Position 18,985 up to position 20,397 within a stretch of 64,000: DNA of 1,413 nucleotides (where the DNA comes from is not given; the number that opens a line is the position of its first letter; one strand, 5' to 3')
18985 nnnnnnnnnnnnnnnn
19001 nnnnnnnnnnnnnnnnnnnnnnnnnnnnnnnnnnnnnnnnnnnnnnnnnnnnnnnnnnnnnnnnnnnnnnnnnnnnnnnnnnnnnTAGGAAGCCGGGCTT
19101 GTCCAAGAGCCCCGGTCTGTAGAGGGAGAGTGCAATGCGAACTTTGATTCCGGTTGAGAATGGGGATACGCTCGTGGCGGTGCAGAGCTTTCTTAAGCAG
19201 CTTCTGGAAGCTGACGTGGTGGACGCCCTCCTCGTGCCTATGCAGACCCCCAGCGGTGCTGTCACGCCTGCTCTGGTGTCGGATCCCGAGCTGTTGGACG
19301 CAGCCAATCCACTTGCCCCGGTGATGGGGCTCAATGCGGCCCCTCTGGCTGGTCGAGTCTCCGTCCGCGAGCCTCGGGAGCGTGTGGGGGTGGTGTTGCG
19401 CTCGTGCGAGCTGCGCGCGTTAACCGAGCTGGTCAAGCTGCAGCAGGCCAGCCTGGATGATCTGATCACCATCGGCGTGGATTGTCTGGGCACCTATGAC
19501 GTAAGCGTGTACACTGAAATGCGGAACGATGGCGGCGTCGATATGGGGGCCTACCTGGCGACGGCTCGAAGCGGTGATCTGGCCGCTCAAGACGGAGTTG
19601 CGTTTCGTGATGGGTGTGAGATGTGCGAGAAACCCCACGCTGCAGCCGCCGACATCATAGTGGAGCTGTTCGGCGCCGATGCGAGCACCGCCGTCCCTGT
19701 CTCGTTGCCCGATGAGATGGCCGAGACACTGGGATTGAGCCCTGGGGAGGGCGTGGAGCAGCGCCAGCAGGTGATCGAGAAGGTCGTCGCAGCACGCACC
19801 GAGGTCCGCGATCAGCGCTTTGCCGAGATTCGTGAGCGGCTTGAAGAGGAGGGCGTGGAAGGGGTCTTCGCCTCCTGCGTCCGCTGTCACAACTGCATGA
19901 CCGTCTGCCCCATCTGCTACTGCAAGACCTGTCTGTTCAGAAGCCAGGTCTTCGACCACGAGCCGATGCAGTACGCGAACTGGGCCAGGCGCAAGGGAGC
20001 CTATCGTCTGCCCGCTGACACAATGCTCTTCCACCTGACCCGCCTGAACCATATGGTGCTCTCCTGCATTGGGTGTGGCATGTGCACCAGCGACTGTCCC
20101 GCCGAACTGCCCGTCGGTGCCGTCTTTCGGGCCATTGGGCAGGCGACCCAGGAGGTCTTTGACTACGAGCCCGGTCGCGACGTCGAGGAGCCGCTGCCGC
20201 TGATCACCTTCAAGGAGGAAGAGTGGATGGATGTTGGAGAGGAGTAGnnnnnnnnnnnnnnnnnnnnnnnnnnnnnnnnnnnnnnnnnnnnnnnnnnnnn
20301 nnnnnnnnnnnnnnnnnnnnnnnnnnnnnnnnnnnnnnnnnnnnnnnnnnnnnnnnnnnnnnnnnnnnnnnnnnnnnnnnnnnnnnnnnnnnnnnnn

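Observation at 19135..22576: FrhB/FdhB-like, SdhB-like and SdhA-like genes embedded between mvhD and hdrA: candidate thiol- or Hdr-linked fumarate reductase (TfrAB-like)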

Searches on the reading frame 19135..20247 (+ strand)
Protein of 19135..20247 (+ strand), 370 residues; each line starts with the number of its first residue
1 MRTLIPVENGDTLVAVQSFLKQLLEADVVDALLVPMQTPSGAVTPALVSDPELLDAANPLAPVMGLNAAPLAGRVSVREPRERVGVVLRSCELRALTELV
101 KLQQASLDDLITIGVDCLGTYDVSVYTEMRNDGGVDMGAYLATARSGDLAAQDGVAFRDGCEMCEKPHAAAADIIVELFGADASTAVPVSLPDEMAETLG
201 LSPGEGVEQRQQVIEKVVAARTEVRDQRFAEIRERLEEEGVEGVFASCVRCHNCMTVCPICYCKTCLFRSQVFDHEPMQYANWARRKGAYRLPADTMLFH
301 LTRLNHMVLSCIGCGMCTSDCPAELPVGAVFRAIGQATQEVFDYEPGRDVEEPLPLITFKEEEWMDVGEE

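Call 3: search_protein_families(library=pfam, proteins=[window:19135-20247:+], max_evalue=0.001)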
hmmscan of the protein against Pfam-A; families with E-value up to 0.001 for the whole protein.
window:19135-20247:+ (370 aa): 3 families
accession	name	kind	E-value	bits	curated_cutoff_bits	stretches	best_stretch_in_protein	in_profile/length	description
PF13183.11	Fer4_8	-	1.4e-06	29.2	27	1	247-324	4-67/68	4Fe-4S dicluster domain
PF04432.18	FrhB_FdhB_C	-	4.6e-05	23.8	23.3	1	82-180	2-114/150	Coenzyme F420 hydrogenase/dehydrogenase, beta subunit C terminus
PF13534.11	Fer4_17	-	0.0001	23.2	22.2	1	247-325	1-60/61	4Fe-4S dicluster domain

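Call 5: search_protein_families(library=ncbifam, proteins=[window:19135-20247:+], max_evalue=0.001)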
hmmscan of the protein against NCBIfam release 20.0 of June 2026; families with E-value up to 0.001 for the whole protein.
window:19135-20247:+ (370 aa): 7 families
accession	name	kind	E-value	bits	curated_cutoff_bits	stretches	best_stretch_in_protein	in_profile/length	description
TIGR02176.1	pyruv_ox_red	equivalog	4.5e-05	21.5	911.35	1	247-324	684-754/1167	pyruvate:ferredoxin (flavodoxin) oxidoreductase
TIGR01945.1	rnfC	subfamily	7.4e-05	21.5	245.95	0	305-333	398-426/435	RnfABCDGE type electron transport complex subunit C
NF008369.0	PRK11168.1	equivalog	0.00052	19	278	0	304-331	53-80/401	anaerobic glycerol-3-phosphate dehydrogenase subunit C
NF041890.1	hdrC_Methbact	equivalog_domain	0.00068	19.3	270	0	306-323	26-43/192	ferredoxin:CoB-CoM heterodisulfide reductase subunit HdrC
NF003454.1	PRK05035.1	equivalog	0.00071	18.2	345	0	305-333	402-430/556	electron transport complex subunit RsxC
NF009227.0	PRK12577.1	equivalog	0.00075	18.2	349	0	220-260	182-223/330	succinate dehydrogenase/fumarate reductase iron-sulfur subunit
TIGR00384.1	dhsB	subfamily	0.00076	19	88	0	306-324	137-155/222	succinate dehydrogenase and fumarate reductase iron-sulfur protein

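Call 38: find_homologous_proteins(query=window:19135-20247:+, max_evalue=0.00001)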
Query window:19135-20247:+ (370 aa): 2266 proteins with E <= 0.00001 among 8000 candidates; the best 120 are listed.
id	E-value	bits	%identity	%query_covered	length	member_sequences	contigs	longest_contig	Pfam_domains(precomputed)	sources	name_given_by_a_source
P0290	7.4e-246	833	100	100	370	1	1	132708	PF13183.12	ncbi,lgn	-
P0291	2.2e-212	723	84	100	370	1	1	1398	PF04432.19,PF13237.12,PF13183.12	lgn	-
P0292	8.2e-212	721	85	100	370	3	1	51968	PF13534.12,PF13183.12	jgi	jgi:formate dehydrogenase subunit beta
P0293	9.5e-211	717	83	100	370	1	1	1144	PF04432.19,PF13183.12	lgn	-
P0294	6.1e-210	715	83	100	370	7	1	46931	PF13183.12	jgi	-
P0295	2.2e-209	713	84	100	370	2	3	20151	PF13183.12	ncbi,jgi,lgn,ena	-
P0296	3.2e-209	712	84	100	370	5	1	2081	PF13183.12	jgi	jgi:formate dehydrogenase subunit beta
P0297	6.2e-209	711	82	100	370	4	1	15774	PF04432.19,PF13534.12,PF13183.12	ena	-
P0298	6.3e-209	711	84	100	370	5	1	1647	PF13183.12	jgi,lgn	jgi:formate dehydrogenase subunit beta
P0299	1.3e-207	707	82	100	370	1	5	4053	PF04432.19,PF13183.12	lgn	-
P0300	1.9e-206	703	82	97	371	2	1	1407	PF13183.12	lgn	-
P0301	5.3e-206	702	82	100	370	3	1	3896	PF04432.19,PF13534.12,PF13183.12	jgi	jgi:formate dehydrogenase subunit beta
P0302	4.9e-205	699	82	100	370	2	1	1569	PF13183.12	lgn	-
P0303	2.7e-204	696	81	100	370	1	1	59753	PF13237.12,PF13183.12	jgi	jgi:formate dehydrogenase subunit beta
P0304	8.2e-204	695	81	100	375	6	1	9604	PF04432.19,PF13183.12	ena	-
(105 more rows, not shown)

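Call 49: predict_structure(alignment_id=A1)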
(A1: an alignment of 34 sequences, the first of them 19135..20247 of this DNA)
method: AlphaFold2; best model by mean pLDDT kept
length: 370 residues; sequences in the alignment: 34
mean_pLDDT: 57.3   pTM: 0.64
mean pLDDT of the five models: 57.3, 53.2, 53.0, 42.9, 38.5
residues with pLDDT >= 90: 40; 70-90: 87; 50-70: 88; < 50: 155
segments of 3 or more residues with pLDDT < 50: 75-78, 119-135, 144-163, 244-275, 293-370
pLDDT, mean of each block of 10 residues (from residue 1): 85 90 94 74 72 85 55 52 81 67 67 73 37 48 47 34 58 84 81 93 74 74 63 61 43 28 27 47 67 41 31 28 33 38 32 26 31
secondary structure, 60 per line:
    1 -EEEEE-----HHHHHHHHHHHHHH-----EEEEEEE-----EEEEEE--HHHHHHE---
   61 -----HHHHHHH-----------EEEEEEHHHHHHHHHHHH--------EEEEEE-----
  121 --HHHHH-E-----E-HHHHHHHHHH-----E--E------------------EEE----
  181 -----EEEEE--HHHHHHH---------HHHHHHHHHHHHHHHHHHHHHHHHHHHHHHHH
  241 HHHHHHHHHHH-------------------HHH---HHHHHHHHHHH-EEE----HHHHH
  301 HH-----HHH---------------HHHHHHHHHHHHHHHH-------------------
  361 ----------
elements in order: E2-6 H12-25 E31-37 E43-48 H51-56 H66-72 E84-89 H90-101 E110-115 H123-127 H137-146 E174-176 E186-190 H193-199 H209-251 H277-287 E289-291 H296-302 H326-341

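Call 54: fold_search(model_id=the predicted structure, library=pdb)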
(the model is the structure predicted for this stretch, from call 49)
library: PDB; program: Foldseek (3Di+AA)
matches with E <= 10: 409; with E <= 0.001: 18
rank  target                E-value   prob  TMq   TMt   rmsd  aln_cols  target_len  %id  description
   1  7bkb_E                1.8e-09  1.00  0.48  0.43  14.6       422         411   22  Formate dehydrogenase - heterodisulfide reductase - formylmethanofuran dehydrogenase complex from Methanospirillum hun (released 2021-09-29)
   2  8rvu_E                2.8e-09  1.00  0.48  0.47  14.7       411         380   20  CryoEM structure of the Elp-Hdr complex of Methanothermobacter marburgensis state 2 (composite structure) (released 2025-05-14)
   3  9r51_B                3.4e-06  1.00  0.41  0.51   7.6       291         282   18  Dimeric state of the F420-reducing hydrogenase from Methanothermococcus thermolithotrophicus in crystalline form 1 (released 2025-10-22)
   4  5dqr_A                4.6e-06  1.00  0.37  0.33  15.8       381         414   13  The crystal structure of Arabidopsis 7-hydroxymethyl chlorophyll a reductase (HCAR) (released 2016-04-20)
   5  7np8_A                7.2e-06  1.00  0.41  0.26   8.3       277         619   17  Crystal structure of the Coenzyme F420-dependent sulfite reductase from Methanocaldococcus jannaschii at 2.3-A resolut (released 2022-03-23)
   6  7npa_N                7.6e-06  1.00  0.39  0.25   8.1       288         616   19  Crystal structure of the Coenzyme F420-dependent sulfite reductase from Methanothermococcus thermolithotrophicus at 1. (released 2022-03-23)
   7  5dqr_F                8.6e-06  1.00  0.39  0.35   7.6       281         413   15  The crystal structure of Arabidopsis 7-hydroxymethyl chlorophyll a reductase (HCAR) (released 2016-04-20)
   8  5dqr_B                9.1e-06  1.00  0.36  0.33   7.7       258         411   15  The crystal structure of Arabidopsis 7-hydroxymethyl chlorophyll a reductase (HCAR) (released 2016-04-20)
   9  7np8_B                1.1e-05  1.00  0.41  0.26   8.4       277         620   17  Crystal structure of the Coenzyme F420-dependent sulfite reductase from Methanocaldococcus jannaschii at 2.3-A resolut (released 2022-03-23)
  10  7npa_D                1.3e-05  1.00  0.42  0.27   7.6       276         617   18  Crystal structure of the Coenzyme F420-dependent sulfite reductase from Methanothermococcus thermolithotrophicus at 1. (released 2022-03-23)
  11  9r52_B                1.8e-05  1.00  0.40  0.51   7.9       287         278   17  Dimeric state of the F420-reducing hydrogenase from Methanothermococcus thermolithotrophicus in crystalline form 2 (released 2025-10-22)
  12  5dqr_D                2.1e-05  1.00  0.35  0.32  15.6       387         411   12  The crystal structure of Arabidopsis 7-hydroxymethyl chlorophyll a reductase (HCAR) (released 2016-04-20)
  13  4ci0_C                2.3e-05  1.00  0.42  0.54   8.5       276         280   16  Electron cryo-microscopy of F420-reducing NiFe hydrogenase Frh (released 2014-02-26)
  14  5dqr_C                2.3e-05  1.00  0.36  0.32   8.3       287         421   17  The crystal structure of Arabidopsis 7-hydroxymethyl chlorophyll a reductase (HCAR) (released 2016-04-20)
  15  8riu_B                2.5e-05  1.00  0.40  0.40   6.8       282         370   15  Crystal structure of the F420-reducing carbon monoxide dehydrogenase component from the ethanotroph Candidatus Ethanop (released 2024-10-02)
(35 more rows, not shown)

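Call 59: search_solved_structures(query=A1, max_evalue=0.01, show_alignments=2)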
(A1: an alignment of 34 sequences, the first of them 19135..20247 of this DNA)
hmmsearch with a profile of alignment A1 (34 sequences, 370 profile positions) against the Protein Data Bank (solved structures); distinct sequences matched with E-value up to 0.01: 5.
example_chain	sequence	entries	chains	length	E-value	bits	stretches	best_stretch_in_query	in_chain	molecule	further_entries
9t1s_M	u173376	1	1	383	9.1e-32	113.6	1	8-353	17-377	formate dehydrogenase (coenzyme F420)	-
8rvu_E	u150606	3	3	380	1.3e-23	86.7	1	14-349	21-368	Formate dehydrogenase, beta subunit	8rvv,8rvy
7bkb_E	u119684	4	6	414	1.6e-23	86.4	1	14-355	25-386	Formate dehydrogenase, beta subunit (F420)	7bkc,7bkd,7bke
8rja_E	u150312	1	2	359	0.00093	21.4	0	16-234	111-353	Coenzyme F420 hydrogenase/dehydrogenase, beta subunit C terminus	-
9nez_B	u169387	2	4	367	0.0032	19.6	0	310-337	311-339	Sulfhydrogenase 1 subunit beta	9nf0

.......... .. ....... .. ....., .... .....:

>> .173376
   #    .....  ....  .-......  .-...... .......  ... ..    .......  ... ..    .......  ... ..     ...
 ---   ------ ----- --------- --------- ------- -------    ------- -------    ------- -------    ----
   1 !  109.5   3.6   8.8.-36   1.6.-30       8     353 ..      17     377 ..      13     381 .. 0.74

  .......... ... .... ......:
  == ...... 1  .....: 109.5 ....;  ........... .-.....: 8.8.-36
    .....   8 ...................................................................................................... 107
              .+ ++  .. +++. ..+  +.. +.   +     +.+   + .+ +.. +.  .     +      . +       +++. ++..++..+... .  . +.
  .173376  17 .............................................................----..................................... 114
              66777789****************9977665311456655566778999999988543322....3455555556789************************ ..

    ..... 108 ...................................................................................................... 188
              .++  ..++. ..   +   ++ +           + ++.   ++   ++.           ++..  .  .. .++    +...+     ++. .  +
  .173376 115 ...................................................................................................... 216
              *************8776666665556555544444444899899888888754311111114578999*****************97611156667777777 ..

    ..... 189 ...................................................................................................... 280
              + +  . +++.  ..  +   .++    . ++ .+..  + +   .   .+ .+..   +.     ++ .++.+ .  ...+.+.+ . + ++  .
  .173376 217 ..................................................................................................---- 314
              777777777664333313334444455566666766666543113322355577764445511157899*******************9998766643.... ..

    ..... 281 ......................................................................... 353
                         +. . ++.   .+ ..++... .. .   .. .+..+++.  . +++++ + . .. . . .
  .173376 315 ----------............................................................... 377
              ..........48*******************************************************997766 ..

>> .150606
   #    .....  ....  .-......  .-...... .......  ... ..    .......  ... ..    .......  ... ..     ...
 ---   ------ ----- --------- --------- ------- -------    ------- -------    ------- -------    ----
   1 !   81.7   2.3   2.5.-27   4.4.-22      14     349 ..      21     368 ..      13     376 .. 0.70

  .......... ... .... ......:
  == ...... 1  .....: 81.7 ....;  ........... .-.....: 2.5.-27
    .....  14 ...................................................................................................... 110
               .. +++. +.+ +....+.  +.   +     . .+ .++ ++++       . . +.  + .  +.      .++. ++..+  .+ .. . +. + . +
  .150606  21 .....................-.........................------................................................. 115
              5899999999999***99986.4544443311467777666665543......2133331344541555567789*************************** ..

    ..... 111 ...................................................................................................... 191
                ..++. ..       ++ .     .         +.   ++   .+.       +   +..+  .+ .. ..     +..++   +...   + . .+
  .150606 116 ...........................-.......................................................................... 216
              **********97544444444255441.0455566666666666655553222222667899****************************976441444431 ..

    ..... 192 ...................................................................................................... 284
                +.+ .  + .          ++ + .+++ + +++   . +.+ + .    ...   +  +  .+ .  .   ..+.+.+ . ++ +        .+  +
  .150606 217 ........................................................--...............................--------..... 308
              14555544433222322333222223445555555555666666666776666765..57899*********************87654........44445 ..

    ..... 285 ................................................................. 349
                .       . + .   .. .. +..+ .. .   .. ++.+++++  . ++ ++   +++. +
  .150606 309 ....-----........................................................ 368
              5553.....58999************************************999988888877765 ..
